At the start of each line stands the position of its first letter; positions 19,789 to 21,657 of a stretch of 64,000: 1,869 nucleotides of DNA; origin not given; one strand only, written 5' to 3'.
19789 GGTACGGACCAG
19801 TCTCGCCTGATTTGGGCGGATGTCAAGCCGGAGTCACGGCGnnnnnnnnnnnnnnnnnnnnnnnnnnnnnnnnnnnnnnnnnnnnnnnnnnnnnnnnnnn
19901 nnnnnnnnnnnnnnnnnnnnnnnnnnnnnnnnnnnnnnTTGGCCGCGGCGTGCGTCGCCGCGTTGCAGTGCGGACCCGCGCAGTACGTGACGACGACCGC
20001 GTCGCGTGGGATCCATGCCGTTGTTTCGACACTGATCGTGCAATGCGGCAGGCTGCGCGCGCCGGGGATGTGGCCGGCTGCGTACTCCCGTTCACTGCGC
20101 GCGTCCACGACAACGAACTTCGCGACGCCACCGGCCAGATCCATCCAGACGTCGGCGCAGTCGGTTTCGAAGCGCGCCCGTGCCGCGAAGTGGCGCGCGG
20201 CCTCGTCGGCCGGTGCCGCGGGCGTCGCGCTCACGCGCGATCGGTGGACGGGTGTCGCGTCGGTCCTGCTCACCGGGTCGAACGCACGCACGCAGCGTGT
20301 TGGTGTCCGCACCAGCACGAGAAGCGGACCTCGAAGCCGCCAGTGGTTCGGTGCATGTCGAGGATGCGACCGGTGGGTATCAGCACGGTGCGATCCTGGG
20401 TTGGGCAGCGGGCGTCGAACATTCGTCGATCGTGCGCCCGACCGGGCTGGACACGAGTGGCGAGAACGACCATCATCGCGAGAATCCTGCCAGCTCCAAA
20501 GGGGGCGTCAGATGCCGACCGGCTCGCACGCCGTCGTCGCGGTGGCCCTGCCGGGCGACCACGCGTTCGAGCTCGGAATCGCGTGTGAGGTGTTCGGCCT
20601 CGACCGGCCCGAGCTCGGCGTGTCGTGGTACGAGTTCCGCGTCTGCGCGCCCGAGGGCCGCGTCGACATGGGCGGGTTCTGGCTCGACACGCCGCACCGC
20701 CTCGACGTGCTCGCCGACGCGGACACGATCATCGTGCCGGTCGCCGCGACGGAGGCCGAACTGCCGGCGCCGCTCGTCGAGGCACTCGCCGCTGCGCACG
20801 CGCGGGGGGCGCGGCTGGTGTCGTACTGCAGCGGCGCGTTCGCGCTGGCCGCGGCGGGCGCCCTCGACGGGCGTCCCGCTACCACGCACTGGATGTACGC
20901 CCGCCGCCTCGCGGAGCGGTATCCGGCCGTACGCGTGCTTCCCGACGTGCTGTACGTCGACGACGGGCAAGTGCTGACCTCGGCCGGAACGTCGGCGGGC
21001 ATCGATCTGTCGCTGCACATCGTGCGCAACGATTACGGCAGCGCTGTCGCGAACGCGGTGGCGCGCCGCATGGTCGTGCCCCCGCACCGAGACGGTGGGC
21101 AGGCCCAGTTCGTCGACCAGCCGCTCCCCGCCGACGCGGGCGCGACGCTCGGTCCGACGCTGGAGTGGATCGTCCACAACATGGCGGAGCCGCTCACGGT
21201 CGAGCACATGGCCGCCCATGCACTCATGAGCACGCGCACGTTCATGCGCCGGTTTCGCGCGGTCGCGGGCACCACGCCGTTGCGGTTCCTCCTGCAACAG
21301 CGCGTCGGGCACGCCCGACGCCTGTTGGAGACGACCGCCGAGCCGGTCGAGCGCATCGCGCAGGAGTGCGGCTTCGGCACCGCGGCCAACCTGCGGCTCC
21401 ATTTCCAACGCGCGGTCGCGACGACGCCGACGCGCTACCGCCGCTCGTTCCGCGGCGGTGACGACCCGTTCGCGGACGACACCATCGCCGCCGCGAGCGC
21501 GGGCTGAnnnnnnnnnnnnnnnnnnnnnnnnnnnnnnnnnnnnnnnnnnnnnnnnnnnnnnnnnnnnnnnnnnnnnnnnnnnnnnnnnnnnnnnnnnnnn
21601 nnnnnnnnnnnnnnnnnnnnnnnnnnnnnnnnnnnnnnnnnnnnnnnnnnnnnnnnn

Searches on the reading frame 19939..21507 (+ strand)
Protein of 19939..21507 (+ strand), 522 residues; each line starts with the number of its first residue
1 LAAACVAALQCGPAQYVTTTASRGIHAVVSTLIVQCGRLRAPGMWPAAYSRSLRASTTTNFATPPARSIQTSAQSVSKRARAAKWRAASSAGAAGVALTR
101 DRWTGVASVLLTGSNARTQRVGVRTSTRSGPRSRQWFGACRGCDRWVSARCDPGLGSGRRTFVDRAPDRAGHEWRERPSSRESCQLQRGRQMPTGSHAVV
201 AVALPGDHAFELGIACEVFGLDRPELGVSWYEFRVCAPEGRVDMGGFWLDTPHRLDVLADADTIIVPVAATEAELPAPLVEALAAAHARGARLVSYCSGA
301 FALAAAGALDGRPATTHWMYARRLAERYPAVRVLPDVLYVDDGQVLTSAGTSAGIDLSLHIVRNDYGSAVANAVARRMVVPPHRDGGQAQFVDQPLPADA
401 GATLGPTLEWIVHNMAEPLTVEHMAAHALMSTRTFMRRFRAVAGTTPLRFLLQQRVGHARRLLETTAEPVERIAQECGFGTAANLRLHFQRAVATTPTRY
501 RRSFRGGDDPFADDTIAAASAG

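Call 17: search_protein_families(library=pfam, proteins=[window:19939-21507:+], max_evalue=0.001)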
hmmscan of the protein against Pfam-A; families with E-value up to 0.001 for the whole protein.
window:19939-21507:+ (522 aa): 3 families
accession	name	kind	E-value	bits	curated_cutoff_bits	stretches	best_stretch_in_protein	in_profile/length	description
PF12833.13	HTH_18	-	3.9e-19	69.2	33.6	1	424-502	1-79/80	Helix-turn-helix domain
PF00165.29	HTH_AraC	-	8.5e-10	39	26.6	1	413-451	3-41/42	Bacterial regulatory helix-turn-helix proteins, AraC family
PF01965.30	DJ-1_PfpI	-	1.5e-09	38.3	26.6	1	260-363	61-164/165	DJ-1/PfpI family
